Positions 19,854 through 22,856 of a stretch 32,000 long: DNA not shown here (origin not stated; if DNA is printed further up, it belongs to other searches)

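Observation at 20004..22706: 900-aa fusion placing two cNMP-binding-like domains between a HoxU/NuoG-type Fe-S module and a four-cluster ferredoxin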

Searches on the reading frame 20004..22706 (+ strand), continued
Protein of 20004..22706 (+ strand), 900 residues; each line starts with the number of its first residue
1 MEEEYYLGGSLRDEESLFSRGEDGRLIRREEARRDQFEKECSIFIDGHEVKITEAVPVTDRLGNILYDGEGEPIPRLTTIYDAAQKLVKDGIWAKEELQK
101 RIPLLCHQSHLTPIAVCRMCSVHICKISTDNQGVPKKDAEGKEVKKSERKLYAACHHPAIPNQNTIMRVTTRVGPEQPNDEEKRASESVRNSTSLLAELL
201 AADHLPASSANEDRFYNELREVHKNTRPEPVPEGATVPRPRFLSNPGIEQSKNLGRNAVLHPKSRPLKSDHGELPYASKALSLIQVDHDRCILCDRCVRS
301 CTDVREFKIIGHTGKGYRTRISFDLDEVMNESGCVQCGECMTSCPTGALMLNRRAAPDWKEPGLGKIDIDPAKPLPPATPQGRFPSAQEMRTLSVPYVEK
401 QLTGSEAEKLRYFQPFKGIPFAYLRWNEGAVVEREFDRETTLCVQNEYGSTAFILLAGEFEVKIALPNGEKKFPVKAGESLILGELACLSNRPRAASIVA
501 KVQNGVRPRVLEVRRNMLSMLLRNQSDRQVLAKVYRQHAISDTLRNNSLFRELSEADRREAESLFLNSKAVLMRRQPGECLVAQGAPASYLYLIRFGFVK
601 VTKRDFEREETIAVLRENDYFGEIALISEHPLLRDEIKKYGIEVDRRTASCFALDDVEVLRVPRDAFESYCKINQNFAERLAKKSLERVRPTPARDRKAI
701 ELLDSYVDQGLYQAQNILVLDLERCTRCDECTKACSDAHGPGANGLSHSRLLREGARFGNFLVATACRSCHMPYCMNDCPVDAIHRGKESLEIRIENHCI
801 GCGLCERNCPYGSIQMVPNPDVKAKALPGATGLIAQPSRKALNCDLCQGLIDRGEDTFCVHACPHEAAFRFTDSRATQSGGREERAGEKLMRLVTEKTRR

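Call 58: search_protein_families(library=pfam, proteins=[P0204, P0214, P0224, P0181, P0249, P0275, P0180, P0252, P0267, P0234], max_evalue=0.00001)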
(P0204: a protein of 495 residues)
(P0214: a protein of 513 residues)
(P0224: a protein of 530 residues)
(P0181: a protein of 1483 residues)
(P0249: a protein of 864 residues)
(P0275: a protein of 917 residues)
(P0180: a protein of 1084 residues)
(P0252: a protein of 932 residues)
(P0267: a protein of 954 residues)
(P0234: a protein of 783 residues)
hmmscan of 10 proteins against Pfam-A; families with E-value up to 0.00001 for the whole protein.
P0204 (495 aa): 10 families
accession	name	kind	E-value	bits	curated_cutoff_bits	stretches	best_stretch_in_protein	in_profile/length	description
PF00027.35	cNMP_binding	-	4.5e-35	119.9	27.5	1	192-292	2-88/89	Cyclic nucleotide-binding domain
PF12838.12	Fer4_7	-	8.2e-11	42.6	27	1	380-430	2-51/52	4Fe-4S dicluster domain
PF13187.11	Fer4_9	-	6e-09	36.2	27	0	416-474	1-51/52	4Fe-4S dicluster domain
PF00037.32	Fer4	-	2.6e-08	33.8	21.1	1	411-432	2-23/24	4Fe-4S binding domain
PF14697.11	Fer4_21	-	3.1e-08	34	35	0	412-461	3-54/59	4Fe-4S dicluster domain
PF13247.11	Fer4_11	-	1.4e-07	32.1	26.2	1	374-473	4-93/100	4Fe-4S dicluster domain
PF12837.12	Fer4_6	-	3.9e-07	30.1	25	0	414-432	6-24/24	4Fe-4S binding domain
PF12797.12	Fer4_2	-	4.9e-07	29.7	24.5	0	412-429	5-22/22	4Fe-4S binding domain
PF13237.11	Fer4_10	-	1.3e-06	28.6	25.5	0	413-471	5-53/53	4Fe-4S dicluster domain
PF25160.1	LdpA_Fe-S-bd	-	2.3e-06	27.7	27.6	1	383-436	5-47/49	LdpA Fe-S cluster-binding domain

P0214 (513 aa): 5 families
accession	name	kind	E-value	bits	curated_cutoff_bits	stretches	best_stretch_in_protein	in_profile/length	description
PF00027.35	cNMP_binding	-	1.9e-33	114.7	27.5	1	199-254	3-58/89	Cyclic nucleotide-binding domain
PF12838.12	Fer4_7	-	1e-12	48.8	27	1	429-493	1-52/52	4Fe-4S dicluster domain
PF13187.11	Fer4_9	-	3.8e-10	40.1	27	0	430-493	2-51/52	4Fe-4S dicluster domain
PF12837.12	Fer4_6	-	5.5e-06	26.5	25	0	429-445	8-24/24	4Fe-4S binding domain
PF13183.11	Fer4_8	-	7e-06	26.9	27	0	429-491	4-66/68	4Fe-4S dicluster domain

P0224 (530 aa): 7 families
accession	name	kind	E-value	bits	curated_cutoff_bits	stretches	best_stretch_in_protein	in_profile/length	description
PF00027.35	cNMP_binding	-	6e-34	116.3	27.5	2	238-335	2-89/89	Cyclic nucleotide-binding domain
PF12838.12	Fer4_7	-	1.2e-11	45.3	27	1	454-510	2-52/52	4Fe-4S dicluster domain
PF13187.11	Fer4_9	-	1.1e-07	32.2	27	0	423-467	2-50/52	4Fe-4S dicluster domain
PF12797.12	Fer4_2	-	2.7e-07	30.5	24.5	0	450-466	6-22/22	4Fe-4S binding domain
PF00037.32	Fer4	-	3.3e-07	30.3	21.1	0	450-469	4-23/24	4Fe-4S binding domain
PF13237.11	Fer4_10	-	5.7e-07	29.8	25.5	0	449-507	4-53/53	4Fe-4S dicluster domain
PF12837.12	Fer4_6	-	1.7e-06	28.1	25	0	454-469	9-24/24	4Fe-4S binding domain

P0181 (1483 aa): 11 families
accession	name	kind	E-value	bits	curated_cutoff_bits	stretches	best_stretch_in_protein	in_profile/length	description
PF01512.22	Complex1_51K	-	8e-37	126.9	31.2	1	206-367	3-146/150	Nuo51 FMN-binding domain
PF01257.25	2Fe-2S_thioredx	-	9.9e-20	71.3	24.8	1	2-106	15-129/145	Thioredoxin-like [2Fe-2S] ferredoxin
PF00027.35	cNMP_binding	-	2.5e-19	69.4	27.5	0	1175-1230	3-59/89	Cyclic nucleotide-binding domain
PF10589.14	NADH_4Fe-4S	-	1.2e-17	63.9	23.5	1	531-613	6-84/85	NADH-ubiquinone oxidoreductase-F iron-sulfur binding region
PF00037.32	Fer4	-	5.5e-12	45.4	21.1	0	1393-1413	3-23/24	4Fe-4S binding domain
PF13187.11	Fer4_9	-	1.4e-11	44.7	27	1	865-922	2-51/52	4Fe-4S dicluster domain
PF12838.12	Fer4_7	-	2.9e-08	34.5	27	0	864-922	1-52/52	4Fe-4S dicluster domain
PF13237.11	Fer4_10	-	7.3e-08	32.7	25.5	0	1394-1458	5-53/53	4Fe-4S dicluster domain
PF14697.11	Fer4_21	-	9.7e-08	32.5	35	0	859-924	2-58/59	4Fe-4S dicluster domain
PF13510.11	Fer2_4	-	1.2e-07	32.2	22.8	0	712-783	13-79/82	2Fe-2S iron-sulfur cluster binding domain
PF25160.1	LdpA_Fe-S-bd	-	6.6e-06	26.3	27.6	1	1370-1416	5-46/49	LdpA Fe-S cluster-binding domain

P0249 (864 aa): 5 families
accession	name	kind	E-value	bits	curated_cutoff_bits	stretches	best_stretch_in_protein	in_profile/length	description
PF00027.35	cNMP_binding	-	6.1e-18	65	27.5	0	611-651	47-87/89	Cyclic nucleotide-binding domain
PF00037.32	Fer4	-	3.1e-08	33.5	21.1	0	432-450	6-24/24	4Fe-4S binding domain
PF12838.12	Fer4_7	-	1.8e-07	31.9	27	0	389-448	1-52/52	4Fe-4S dicluster domain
PF13187.11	Fer4_9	-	2.2e-07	31.2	27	1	390-449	2-52/52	4Fe-4S dicluster domain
PF13237.11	Fer4_10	-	5.5e-07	29.9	25.5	0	432-453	7-30/53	4Fe-4S dicluster domain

P0275 (917 aa): 5 families
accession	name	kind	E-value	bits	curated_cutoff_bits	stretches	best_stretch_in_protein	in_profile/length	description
PF00027.35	cNMP_binding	-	4e-17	62.4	27.5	1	615-656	46-87/89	Cyclic nucleotide-binding domain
PF12838.12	Fer4_7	-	1.3e-06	29.1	27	0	441-500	1-52/52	4Fe-4S dicluster domain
PF13187.11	Fer4_9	-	1.5e-06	28.6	27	1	442-501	2-52/52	4Fe-4S dicluster domain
PF00037.32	Fer4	-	4.1e-06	26.8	21.1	0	484-502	6-24/24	4Fe-4S binding domain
PF12837.12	Fer4_6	-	9.2e-06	25.8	25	0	483-501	6-24/24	4Fe-4S binding domain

P0180 (1084 aa): 12 families
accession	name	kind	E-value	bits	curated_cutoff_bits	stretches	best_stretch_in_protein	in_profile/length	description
PF00027.35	cNMP_binding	-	2e-26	92.2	27.5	2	763-864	2-87/89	Cyclic nucleotide-binding domain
PF12838.12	Fer4_7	-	3.1e-17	63.2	27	1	333-390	2-52/52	4Fe-4S dicluster domain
PF00037.32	Fer4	-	6.8e-16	57.8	21.1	1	372-392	4-24/24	4Fe-4S binding domain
PF13187.11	Fer4_9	-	3.8e-15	56.1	27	2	332-390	1-51/52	4Fe-4S dicluster domain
PF14697.11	Fer4_21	-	3e-12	46.9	35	0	327-391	2-57/59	4Fe-4S dicluster domain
PF13237.11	Fer4_10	-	3.6e-11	43.2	25.5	0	326-387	2-53/53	4Fe-4S dicluster domain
PF12797.12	Fer4_2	-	1e-10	41.2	24.5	0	989-1004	7-22/22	4Fe-4S binding domain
PF12837.12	Fer4_6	-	2.2e-10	40.4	25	0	371-391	4-24/24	4Fe-4S binding domain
PF13484.11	Fer4_16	-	1.6e-07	32.4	30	0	375-401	1-27/66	4Fe-4S double cluster binding domain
PF13534.11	Fer4_17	-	1.9e-07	32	22.2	0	333-389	2-59/61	4Fe-4S dicluster domain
PF13183.11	Fer4_8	-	7.4e-07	30.1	27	0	331-389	3-67/68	4Fe-4S dicluster domain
PF22117.2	Fer4_Nqo3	-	1.4e-06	28.8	27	1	325-392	3-67/67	NADH-quinone oxidoreductase subunit 3, ferredoxin-like domain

P0252 (932 aa): 3 families
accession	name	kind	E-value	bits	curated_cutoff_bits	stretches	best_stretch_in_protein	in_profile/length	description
PF00027.35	cNMP_binding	-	7.1e-40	135.3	27.5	3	580-662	2-85/89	Cyclic nucleotide-binding domain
PF00037.32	Fer4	-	8.6e-09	35.3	21.1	0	779-800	2-23/24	4Fe-4S binding domain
PF12838.12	Fer4_7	-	1.1e-08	35.9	27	0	785-812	2-29/52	4Fe-4S dicluster domain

P0267 (954 aa): 7 families
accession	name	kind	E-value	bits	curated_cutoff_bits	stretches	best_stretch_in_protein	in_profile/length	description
PF00027.35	cNMP_binding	-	3.5e-36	123.5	27.5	1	620-703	2-86/89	Cyclic nucleotide-binding domain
PF13187.11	Fer4_9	-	1e-08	35.5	27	0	826-927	2-51/52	4Fe-4S dicluster domain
PF12837.12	Fer4_6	-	8.2e-08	32.3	25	0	826-841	9-24/24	4Fe-4S binding domain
PF00037.32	Fer4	-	1.5e-07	31.4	21.1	1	820-841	2-23/24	4Fe-4S binding domain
PF13237.11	Fer4_10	-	1.6e-06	28.4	25.5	0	821-924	4-53/53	4Fe-4S dicluster domain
PF12838.12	Fer4_7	-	2.1e-06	28.6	27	0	826-927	2-52/52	4Fe-4S dicluster domain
PF12797.12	Fer4_2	-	9.5e-06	25.7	24.5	0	821-838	5-22/22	4Fe-4S binding domain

P0234 (783 aa): 5 families
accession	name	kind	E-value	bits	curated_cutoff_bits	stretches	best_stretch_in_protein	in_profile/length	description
PF00027.35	cNMP_binding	-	4.5e-40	136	27.5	2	486-571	2-88/89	Cyclic nucleotide-binding domain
PF13187.11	Fer4_9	-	7.5e-09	35.9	27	0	691-764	2-51/52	4Fe-4S dicluster domain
PF12838.12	Fer4_7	-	9.4e-08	32.8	27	0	691-764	2-52/52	4Fe-4S dicluster domain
PF00037.32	Fer4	-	4.1e-07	30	21.1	0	686-706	3-23/24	4Fe-4S binding domain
PF12837.12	Fer4_6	-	3.8e-06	27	25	0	691-706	9-24/24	4Fe-4S binding domain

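Call 64: find_encoding_contigs(protein=P0221, flank=8000, max_places=3)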
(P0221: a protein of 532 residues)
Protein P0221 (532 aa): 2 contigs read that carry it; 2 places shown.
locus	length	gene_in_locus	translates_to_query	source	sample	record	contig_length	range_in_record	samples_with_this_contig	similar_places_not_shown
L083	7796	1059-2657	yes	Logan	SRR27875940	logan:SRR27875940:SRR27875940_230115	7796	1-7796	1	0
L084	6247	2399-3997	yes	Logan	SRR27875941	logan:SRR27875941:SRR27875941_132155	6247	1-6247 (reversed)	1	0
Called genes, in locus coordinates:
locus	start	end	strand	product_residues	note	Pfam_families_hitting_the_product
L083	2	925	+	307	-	?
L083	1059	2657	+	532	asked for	PF00027:cNMP_binding, PF12797:Fer4_2 (faint), PF12837:Fer4_6 (faint), PF13187:Fer4_9 (faint), PF13237:Fer4_10 (faint), PF00037:Fer4 (weak), PF12838:Fer4_7 (weak)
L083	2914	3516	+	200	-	-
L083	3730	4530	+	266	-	PF01904:DUF72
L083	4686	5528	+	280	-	PF02621:VitK2_biosynth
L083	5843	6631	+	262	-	PF12345:DUF3641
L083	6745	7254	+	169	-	PF09837:DUF2064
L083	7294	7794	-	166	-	?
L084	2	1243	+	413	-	?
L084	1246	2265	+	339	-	PF13510:Fer2_4 (weak), PF00037:Fer4 (faint), PF12838:Fer4_7 (faint), PF14697:Fer4_21 (faint), PF13237:Fer4_10 (faint)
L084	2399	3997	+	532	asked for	PF00027:cNMP_binding, PF12797:Fer4_2 (faint), PF12837:Fer4_6 (faint), PF13187:Fer4_9 (faint), PF13237:Fer4_10 (faint), PF00037:Fer4 (weak), PF12838:Fer4_7 (weak)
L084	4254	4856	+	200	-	-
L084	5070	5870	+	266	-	PF01904:DUF72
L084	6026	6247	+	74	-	?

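Call 65: find_encoding_contigs(protein=P0214, flank=8000, max_places=3)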
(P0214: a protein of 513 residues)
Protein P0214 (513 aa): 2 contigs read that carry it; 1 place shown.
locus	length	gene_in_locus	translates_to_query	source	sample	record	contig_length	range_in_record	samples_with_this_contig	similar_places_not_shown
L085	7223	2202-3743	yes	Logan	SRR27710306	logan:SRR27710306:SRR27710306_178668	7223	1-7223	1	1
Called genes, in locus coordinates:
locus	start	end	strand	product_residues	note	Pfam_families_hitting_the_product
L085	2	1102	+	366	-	?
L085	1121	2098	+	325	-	PF12838:Fer4_7 (faint), PF00037:Fer4 (faint)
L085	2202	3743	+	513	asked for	PF00027:cNMP_binding, PF13183:Fer4_8 (faint), PF12797:Fer4_2 (faint), PF12837:Fer4_6 (faint), PF13237:Fer4_10 (faint), PF13484:Fer4_16 (faint), PF12838:Fer4_7 (weak), PF13187:Fer4_9 (weak), +1 more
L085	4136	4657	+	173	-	-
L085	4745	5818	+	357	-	PF00034:Cytochrom_C (faint), PF03150:CCP_MauG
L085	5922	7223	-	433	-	?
